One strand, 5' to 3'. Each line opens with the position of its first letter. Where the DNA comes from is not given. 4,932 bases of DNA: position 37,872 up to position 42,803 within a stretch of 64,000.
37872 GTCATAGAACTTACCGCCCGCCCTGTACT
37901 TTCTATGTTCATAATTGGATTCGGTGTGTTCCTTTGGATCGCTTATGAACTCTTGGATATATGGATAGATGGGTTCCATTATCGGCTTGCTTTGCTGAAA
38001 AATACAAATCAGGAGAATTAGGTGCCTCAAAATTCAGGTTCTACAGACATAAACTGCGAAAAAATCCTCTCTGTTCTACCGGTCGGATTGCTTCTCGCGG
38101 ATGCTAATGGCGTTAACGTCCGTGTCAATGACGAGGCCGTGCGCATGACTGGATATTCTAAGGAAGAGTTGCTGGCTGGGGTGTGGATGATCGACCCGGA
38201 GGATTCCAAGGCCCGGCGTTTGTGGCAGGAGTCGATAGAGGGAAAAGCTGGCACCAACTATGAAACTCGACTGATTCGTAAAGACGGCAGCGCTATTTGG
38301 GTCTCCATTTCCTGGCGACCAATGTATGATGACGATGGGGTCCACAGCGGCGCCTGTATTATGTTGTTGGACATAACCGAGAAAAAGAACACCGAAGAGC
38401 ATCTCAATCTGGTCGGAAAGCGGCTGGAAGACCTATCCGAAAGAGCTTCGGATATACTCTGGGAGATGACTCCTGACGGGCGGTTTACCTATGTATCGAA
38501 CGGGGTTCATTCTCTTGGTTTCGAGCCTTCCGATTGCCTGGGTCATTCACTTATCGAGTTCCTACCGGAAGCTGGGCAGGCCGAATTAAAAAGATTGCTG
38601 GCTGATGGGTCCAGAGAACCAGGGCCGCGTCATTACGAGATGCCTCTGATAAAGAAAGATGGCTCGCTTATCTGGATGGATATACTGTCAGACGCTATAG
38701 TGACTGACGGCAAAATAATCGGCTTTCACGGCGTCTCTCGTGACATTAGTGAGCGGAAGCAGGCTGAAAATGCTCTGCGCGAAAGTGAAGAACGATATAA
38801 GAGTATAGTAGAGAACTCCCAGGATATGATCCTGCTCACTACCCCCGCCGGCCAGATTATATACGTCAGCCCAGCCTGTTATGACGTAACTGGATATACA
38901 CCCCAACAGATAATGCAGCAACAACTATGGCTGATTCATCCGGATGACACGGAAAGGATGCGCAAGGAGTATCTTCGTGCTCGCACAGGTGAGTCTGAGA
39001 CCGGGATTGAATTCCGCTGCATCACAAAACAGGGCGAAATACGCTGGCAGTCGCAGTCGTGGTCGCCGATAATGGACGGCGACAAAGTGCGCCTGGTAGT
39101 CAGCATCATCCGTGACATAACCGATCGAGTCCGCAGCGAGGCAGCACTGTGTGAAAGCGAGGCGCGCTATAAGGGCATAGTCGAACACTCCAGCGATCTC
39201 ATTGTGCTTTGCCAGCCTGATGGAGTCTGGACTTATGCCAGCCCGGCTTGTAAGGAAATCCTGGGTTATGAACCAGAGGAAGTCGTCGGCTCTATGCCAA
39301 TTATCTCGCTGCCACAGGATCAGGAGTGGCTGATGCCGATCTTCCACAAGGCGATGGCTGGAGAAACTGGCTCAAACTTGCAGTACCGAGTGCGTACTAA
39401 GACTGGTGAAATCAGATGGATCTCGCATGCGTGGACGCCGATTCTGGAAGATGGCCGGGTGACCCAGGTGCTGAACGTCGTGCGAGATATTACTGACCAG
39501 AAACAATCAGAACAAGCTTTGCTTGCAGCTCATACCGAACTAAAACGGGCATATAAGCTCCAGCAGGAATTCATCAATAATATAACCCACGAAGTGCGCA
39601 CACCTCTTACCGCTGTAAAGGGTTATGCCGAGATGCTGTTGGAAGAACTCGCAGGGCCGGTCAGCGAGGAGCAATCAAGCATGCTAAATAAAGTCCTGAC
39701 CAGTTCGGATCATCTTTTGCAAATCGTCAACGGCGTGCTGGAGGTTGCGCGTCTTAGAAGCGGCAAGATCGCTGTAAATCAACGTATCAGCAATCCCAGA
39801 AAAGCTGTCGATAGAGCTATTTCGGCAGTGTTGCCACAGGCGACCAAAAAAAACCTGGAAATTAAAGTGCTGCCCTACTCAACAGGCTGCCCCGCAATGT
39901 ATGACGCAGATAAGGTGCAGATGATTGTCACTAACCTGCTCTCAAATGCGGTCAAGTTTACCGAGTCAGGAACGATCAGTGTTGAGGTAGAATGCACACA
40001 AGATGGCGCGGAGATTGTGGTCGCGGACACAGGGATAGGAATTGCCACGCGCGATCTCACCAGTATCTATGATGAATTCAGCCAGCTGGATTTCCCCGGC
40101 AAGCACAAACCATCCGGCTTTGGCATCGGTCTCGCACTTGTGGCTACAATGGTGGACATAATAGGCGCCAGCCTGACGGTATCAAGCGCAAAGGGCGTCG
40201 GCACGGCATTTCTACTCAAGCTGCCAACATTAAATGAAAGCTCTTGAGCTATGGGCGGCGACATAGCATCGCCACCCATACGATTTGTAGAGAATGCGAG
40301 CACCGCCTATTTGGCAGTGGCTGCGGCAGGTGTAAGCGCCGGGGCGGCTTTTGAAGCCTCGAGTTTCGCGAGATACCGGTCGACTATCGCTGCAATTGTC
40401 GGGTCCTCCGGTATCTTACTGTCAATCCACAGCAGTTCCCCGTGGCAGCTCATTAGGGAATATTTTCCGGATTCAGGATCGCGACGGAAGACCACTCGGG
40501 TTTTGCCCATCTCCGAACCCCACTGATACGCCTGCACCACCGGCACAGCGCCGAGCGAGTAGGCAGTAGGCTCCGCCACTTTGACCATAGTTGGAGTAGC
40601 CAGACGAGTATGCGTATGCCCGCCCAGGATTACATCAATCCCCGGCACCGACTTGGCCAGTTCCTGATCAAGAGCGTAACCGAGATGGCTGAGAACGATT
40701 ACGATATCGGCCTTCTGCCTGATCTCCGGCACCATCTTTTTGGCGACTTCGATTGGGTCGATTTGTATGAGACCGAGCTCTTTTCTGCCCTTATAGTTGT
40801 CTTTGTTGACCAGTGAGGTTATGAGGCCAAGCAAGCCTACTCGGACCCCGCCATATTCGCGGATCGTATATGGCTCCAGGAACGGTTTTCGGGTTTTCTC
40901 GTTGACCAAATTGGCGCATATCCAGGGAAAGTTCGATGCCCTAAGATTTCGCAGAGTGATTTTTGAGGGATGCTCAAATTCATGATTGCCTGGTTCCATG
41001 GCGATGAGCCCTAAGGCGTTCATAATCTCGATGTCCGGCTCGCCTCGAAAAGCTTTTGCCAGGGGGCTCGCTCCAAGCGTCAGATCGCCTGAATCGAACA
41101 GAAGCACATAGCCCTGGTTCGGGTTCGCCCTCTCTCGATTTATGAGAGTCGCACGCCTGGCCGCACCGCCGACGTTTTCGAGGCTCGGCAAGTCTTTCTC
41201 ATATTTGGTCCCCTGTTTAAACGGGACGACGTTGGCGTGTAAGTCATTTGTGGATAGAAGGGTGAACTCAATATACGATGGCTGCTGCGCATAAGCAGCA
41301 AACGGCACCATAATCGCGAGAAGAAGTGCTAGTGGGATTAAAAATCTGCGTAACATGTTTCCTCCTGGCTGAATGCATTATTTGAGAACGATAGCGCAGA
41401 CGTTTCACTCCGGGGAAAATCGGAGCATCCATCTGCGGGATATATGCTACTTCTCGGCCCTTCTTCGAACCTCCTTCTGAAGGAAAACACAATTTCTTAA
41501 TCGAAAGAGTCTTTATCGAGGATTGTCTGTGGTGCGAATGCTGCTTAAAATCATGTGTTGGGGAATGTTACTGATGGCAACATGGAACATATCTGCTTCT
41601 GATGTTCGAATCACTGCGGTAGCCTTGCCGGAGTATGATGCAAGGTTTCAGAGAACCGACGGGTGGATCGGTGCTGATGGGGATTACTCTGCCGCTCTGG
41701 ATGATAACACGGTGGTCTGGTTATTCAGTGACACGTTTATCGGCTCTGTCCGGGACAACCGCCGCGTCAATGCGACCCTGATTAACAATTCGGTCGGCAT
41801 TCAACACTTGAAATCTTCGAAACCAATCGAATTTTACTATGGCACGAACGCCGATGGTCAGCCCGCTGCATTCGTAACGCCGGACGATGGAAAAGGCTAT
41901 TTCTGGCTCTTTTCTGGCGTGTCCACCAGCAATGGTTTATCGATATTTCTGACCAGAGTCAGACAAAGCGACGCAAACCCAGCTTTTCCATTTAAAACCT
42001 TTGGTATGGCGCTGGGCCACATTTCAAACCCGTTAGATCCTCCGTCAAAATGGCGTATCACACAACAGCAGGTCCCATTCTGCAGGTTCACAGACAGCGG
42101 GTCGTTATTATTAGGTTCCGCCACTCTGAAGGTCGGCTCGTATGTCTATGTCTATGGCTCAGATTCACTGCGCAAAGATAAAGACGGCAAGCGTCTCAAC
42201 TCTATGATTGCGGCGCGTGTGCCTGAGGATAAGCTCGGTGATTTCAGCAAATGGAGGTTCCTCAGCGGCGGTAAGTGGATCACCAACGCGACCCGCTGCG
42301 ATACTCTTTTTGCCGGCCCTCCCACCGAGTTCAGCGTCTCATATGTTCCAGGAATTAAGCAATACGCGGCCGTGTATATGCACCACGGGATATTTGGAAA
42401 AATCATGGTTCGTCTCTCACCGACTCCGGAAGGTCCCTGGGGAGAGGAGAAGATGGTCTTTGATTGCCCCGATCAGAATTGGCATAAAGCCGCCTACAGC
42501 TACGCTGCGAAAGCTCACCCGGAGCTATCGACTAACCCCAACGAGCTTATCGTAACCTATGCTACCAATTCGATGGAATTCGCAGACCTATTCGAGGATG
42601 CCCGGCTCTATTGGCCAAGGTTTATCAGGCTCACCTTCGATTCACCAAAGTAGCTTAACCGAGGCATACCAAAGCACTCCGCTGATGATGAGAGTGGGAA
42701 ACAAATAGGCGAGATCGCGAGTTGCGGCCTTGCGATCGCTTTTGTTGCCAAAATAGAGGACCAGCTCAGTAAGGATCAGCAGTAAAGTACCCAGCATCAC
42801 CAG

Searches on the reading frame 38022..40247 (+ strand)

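Call 48: search_protein_families(library=pfam, proteins=[window:38022-40247:+], max_evalue=0.0001)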
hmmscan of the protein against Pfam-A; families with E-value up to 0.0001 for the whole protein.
window:38022-40247:+ (741 aa): 8 families
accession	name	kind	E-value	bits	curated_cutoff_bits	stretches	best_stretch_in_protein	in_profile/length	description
PF13426.13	PAS_9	-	5.8e-52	174.7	27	4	268-368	2-103/103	PAS domain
PF00989.32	PAS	-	1.1e-50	170.8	22.6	3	257-366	1-113/113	PAS fold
PF08447.18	PAS_3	-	3.4e-49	165.5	25.6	3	279-356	1-82/89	PAS fold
PF08448.16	PAS_4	-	4.1e-44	149.8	23.1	4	387-494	1-109/110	PAS fold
PF02518.31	HATPase_c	-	3.6e-21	76.1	26.4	1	628-736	2-109/111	Histidine kinase-, DNA gyrase B-, and HSP90-like ATPase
PF13188.13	PAS_8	-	1.7e-19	69.4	21.8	1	257-309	1-50/65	PAS domain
PF00512.31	HisKA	-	5.6e-18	65.2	26.9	1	514-581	2-66/66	His Kinase A (phospho-acceptor) domain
PF13581.12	HATPase_c_2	-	1.3e-05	25.6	27.4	1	627-713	27-111/127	Histidine kinase-like ATPase domain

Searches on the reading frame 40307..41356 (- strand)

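Call 48: search_protein_families(library=pfam, proteins=[window:40307-41356:-], max_evalue=0.0001)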
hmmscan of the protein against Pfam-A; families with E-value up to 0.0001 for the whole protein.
window:40307-41356:- (349 aa): 2 families
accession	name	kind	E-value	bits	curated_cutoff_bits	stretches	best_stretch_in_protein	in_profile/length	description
PF00149.33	Metallophos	-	1.4e-10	42.4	21.5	1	33-250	3-190/191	Calcineurin-like phosphoesterase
PF09587.15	PGA_cap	-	9.4e-05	22.5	27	0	134-269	99-249/255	Bacterial capsule synthesis protein PGA_cap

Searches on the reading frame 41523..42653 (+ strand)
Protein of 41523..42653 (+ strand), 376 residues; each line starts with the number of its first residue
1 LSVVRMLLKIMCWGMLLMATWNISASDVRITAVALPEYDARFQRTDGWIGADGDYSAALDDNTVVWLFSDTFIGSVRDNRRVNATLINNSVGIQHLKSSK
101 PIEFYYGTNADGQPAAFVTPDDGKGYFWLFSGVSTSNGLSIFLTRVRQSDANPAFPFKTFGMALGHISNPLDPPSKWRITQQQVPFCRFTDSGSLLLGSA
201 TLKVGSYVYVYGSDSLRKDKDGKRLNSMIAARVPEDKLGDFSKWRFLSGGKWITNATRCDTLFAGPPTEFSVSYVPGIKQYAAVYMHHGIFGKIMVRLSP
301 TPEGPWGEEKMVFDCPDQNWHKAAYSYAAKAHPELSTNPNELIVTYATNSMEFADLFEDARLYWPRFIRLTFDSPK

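Call 48: search_protein_families(library=pfam, proteins=[window:41523-42653:+], max_evalue=0.0001)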
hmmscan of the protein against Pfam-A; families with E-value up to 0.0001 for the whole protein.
window:41523-42653:+ (376 aa): 2 families
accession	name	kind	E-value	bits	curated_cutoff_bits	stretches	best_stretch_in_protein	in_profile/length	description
PF13810.12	DUF4185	-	4.4e-19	69.3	39.5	1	198-346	164-297/309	Domain of unknown function (DUF4185)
PF16396.11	DUF5005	-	1.3e-09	37.8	29.6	1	37-95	62-122/443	Domain of unknown function (DUF5005)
